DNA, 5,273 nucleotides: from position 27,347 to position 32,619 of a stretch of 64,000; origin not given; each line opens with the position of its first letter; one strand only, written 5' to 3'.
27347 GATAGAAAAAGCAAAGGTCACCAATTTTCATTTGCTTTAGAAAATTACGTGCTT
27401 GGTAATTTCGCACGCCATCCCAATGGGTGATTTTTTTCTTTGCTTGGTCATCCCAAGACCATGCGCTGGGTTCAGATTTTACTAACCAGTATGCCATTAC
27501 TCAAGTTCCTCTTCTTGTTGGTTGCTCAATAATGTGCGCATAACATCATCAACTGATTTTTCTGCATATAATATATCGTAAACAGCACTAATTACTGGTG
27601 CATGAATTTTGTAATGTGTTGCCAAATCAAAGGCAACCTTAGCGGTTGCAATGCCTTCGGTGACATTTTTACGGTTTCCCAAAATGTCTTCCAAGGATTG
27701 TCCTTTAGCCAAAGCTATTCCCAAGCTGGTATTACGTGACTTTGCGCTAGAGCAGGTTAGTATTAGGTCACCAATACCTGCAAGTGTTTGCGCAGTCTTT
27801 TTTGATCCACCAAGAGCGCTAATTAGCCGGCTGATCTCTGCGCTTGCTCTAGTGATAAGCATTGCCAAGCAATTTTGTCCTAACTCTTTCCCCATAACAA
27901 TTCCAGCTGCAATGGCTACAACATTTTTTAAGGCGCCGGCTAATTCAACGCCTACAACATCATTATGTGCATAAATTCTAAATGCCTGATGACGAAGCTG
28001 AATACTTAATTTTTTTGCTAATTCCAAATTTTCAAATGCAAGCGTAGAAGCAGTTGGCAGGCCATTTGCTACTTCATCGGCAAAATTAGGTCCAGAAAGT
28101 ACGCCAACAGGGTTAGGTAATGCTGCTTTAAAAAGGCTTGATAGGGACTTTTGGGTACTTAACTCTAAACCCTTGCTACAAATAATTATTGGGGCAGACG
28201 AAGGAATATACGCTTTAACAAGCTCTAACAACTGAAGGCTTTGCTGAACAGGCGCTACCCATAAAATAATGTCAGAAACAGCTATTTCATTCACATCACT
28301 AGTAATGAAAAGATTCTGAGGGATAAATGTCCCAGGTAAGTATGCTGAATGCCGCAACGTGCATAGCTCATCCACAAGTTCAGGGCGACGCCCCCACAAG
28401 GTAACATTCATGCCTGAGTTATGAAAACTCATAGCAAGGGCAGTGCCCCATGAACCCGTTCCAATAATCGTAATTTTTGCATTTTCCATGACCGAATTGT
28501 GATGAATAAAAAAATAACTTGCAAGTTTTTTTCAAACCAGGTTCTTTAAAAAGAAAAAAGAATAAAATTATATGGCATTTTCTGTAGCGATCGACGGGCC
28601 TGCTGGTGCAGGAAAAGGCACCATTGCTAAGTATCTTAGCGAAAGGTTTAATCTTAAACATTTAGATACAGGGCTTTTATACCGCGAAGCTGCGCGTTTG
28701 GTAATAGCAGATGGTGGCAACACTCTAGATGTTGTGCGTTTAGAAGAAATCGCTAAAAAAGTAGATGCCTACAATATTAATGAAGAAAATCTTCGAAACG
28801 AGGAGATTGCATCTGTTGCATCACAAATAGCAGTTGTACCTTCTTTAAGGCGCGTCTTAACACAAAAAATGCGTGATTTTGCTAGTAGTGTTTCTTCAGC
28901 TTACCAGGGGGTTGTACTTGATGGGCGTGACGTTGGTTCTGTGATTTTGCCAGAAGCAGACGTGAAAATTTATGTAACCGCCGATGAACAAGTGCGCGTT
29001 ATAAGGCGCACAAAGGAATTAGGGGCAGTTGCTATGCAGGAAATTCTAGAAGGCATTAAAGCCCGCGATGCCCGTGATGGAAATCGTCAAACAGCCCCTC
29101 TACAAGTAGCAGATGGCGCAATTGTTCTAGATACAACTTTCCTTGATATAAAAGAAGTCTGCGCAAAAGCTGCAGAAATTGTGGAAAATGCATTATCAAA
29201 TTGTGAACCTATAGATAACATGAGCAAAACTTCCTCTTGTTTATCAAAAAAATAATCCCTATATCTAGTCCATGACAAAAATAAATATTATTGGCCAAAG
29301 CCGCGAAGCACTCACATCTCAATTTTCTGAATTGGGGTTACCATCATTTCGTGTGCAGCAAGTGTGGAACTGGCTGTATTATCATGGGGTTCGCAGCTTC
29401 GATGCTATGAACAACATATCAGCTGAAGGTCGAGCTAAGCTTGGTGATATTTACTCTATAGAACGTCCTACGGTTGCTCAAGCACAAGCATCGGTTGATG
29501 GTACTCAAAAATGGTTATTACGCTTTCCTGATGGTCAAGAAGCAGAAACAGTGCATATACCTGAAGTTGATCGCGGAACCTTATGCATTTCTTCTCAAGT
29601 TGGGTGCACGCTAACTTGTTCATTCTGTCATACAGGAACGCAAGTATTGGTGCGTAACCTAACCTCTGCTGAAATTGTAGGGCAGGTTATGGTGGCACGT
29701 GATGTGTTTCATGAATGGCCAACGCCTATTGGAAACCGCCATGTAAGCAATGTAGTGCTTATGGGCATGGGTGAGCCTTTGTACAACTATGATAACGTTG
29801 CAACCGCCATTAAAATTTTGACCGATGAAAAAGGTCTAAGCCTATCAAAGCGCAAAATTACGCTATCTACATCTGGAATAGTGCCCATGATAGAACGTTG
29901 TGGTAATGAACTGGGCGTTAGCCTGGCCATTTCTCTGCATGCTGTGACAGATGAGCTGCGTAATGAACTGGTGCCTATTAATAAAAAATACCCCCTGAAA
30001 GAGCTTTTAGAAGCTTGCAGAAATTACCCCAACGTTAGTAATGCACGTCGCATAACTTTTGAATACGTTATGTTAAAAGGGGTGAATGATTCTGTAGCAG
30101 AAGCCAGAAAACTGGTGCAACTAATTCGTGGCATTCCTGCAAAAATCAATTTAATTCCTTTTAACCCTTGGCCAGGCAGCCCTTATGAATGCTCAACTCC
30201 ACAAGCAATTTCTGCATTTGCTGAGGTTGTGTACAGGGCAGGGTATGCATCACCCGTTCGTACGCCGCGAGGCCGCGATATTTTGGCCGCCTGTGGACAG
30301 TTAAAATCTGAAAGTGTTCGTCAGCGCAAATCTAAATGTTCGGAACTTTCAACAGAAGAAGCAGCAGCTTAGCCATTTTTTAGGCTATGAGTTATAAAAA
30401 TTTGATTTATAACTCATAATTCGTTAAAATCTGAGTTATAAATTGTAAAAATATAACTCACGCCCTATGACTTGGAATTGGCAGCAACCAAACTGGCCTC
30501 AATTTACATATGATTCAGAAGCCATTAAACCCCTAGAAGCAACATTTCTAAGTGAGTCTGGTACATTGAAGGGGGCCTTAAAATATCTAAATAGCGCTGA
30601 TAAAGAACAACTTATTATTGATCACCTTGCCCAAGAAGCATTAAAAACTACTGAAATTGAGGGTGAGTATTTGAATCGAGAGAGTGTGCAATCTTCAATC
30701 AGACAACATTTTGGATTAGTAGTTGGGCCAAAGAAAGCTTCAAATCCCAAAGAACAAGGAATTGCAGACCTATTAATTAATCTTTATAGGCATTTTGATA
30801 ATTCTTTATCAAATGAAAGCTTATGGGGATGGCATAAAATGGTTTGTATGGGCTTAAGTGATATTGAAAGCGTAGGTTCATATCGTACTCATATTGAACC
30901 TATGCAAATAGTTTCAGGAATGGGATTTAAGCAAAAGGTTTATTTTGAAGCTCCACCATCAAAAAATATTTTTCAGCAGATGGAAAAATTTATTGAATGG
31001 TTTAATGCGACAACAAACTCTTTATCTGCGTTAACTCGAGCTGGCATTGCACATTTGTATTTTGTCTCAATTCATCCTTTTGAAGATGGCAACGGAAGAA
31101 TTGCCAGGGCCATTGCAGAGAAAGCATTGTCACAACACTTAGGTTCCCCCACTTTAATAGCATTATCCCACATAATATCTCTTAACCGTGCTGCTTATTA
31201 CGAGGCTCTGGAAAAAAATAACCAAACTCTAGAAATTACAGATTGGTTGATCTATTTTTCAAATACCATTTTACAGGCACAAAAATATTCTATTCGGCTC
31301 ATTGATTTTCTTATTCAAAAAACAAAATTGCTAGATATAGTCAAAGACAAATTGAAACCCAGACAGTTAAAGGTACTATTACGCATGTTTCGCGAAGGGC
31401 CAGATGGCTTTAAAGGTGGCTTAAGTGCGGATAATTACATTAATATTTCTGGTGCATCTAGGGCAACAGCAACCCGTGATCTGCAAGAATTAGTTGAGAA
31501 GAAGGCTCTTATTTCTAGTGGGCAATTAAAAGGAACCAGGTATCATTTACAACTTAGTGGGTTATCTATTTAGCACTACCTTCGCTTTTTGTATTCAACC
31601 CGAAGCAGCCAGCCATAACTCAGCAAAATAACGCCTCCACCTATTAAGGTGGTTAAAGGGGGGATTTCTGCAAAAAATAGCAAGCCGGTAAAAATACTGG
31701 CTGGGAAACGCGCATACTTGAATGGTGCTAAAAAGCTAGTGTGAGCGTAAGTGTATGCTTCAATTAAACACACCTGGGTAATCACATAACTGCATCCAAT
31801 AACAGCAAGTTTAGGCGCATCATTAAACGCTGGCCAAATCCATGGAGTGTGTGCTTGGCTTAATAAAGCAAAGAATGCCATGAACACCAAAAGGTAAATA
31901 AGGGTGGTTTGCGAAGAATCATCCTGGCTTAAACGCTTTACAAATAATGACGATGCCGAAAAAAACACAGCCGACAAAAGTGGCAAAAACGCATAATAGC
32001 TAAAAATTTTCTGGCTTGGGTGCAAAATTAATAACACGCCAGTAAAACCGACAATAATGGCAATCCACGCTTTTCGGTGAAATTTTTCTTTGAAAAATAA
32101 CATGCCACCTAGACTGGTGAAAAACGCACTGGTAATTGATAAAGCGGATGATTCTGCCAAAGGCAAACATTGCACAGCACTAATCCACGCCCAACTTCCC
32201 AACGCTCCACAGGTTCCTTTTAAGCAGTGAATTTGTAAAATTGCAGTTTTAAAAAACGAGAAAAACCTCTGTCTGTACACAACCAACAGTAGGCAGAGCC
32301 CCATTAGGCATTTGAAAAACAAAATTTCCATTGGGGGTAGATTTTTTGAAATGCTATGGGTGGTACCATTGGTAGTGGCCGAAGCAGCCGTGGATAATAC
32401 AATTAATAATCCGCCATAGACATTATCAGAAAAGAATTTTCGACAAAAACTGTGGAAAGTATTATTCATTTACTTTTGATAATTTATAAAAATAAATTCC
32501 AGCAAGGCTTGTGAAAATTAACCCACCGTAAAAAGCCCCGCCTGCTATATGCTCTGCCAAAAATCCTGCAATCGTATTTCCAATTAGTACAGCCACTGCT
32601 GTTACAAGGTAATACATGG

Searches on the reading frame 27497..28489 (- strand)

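Call 59: search_protein_families(library=pfam, proteins=[window:27497-28489:-], max_evalue=0.001)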
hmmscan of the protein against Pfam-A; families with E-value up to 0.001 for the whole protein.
window:27497-28489:- (330 aa): 7 families
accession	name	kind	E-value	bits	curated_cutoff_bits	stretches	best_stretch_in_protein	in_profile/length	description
PF07479.19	NAD_Gly3P_dh_C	-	2.5e-47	161.1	25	1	177-317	1-141/142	NAD-dependent glycerol-3-phosphate dehydrogenase C-terminus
PF01210.29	NAD_Gly3P_dh_N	-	2.3e-40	138.6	23.1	1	5-157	1-157/158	NAD-dependent glycerol-3-phosphate dehydrogenase N-terminus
PF20618.3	GPD_NAD_C_bact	-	2.7e-17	63.5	27.6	1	237-303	1-66/66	Bacterial GPD, NAD-dependent C-terminal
PF02558.23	ApbA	-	3.2e-07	30.5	22.2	1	6-109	1-104/150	Ketopantoate reductase PanE/ApbA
PF00070.33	Pyr_redox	-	0.00021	22.2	22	0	5-39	1-35/82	Pyridine nucleotide-disulphide oxidoreductase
PF03446.21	NAD_binding_2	-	0.0006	20.3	21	0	5-46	1-42/161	NAD binding domain of 6-phosphogluconate dehydrogenase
PF03807.23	F420_oxidored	-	0.00073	20.5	21.6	0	5-44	1-42/94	NADP oxidoreductase coenzyme F420-dependent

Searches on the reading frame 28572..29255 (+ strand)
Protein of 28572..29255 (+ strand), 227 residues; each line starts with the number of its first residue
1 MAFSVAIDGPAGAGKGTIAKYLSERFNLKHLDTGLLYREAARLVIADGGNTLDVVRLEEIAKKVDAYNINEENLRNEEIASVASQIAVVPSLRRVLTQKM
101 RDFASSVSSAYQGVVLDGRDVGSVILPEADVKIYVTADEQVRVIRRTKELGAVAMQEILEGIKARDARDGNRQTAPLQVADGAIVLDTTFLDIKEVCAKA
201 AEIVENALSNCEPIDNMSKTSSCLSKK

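Call 59: search_protein_families(library=pfam, proteins=[window:28572-29255:+], max_evalue=0.001)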
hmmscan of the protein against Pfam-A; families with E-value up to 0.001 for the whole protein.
window:28572-29255:+ (227 aa): 5 families
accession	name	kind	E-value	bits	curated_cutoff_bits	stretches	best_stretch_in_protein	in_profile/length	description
PF02224.24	Cytidylate_kin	-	1.3e-52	179.1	26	1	5-205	1-210/211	Cytidylate kinase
PF13189.12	Cytidylate_kin2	-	9.3e-08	32.9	28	1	5-169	2-150/176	Cytidylate kinase-like family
PF13207.12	AAA_17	-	2.4e-07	31.6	27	1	9-67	2-64/136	AAA domain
PF13238.12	AAA_18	-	7.9e-07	30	29.4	1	5-147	1-109/128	AAA domain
PF00406.28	ADK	-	1.3e-05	25.9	26.8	1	9-53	3-47/151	Adenylate kinase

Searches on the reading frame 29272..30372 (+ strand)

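Call 59: search_protein_families(library=pfam, proteins=[window:29272-30372:+], max_evalue=0.001)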
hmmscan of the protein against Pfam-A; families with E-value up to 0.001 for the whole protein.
window:29272-30372:+ (366 aa): 2 families
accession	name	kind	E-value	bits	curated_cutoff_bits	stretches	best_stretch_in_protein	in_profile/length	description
PF04055.27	Radical_SAM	-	2.4e-16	60.8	29.5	1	107-278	2-162/166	Radical SAM superfamily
PF21016.3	RlmN_N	-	2.3e-14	53.3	24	1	4-63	1-60/60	Ribosomal RNA large subunit methyltransferase N-terminal domain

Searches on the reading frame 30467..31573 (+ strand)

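Call 59: search_protein_families(library=pfam, proteins=[window:30467-31573:+], max_evalue=0.001)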
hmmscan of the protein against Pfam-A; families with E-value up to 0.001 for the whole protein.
window:30467-31573:+ (368 aa): 2 families
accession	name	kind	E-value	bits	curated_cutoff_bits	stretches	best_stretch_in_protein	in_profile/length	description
PF13776.11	DUF4172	-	5.1e-28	97.6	25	1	3-84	1-82/82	Domain of unknown function (DUF4172)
PF02661.23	Fic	-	1.6e-16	61.4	24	1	114-220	2-92/93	Fic/DOC family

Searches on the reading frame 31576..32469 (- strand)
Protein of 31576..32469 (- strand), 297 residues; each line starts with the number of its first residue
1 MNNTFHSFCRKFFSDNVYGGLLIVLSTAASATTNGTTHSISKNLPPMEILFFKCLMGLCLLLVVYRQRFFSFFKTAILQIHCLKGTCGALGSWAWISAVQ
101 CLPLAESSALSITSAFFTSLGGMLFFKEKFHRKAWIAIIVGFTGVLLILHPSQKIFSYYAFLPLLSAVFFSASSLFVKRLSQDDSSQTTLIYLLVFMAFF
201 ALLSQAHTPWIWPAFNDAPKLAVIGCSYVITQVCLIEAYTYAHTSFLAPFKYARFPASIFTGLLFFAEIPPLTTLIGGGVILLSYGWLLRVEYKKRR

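Call 59: search_protein_families(library=pfam, proteins=[window:31576-32469:-], max_evalue=0.001)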
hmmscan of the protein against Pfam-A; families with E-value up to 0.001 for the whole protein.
window:31576-32469:- (297 aa): 2 families
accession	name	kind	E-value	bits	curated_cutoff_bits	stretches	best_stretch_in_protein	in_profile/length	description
PF00892.27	EamA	-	1.6e-17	64.5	28.2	2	19-149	3-134/135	EamA-like transporter family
PF06800.18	Sugar_transport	-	3e-05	24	26.3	1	47-145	173-270/280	Sugar transport protein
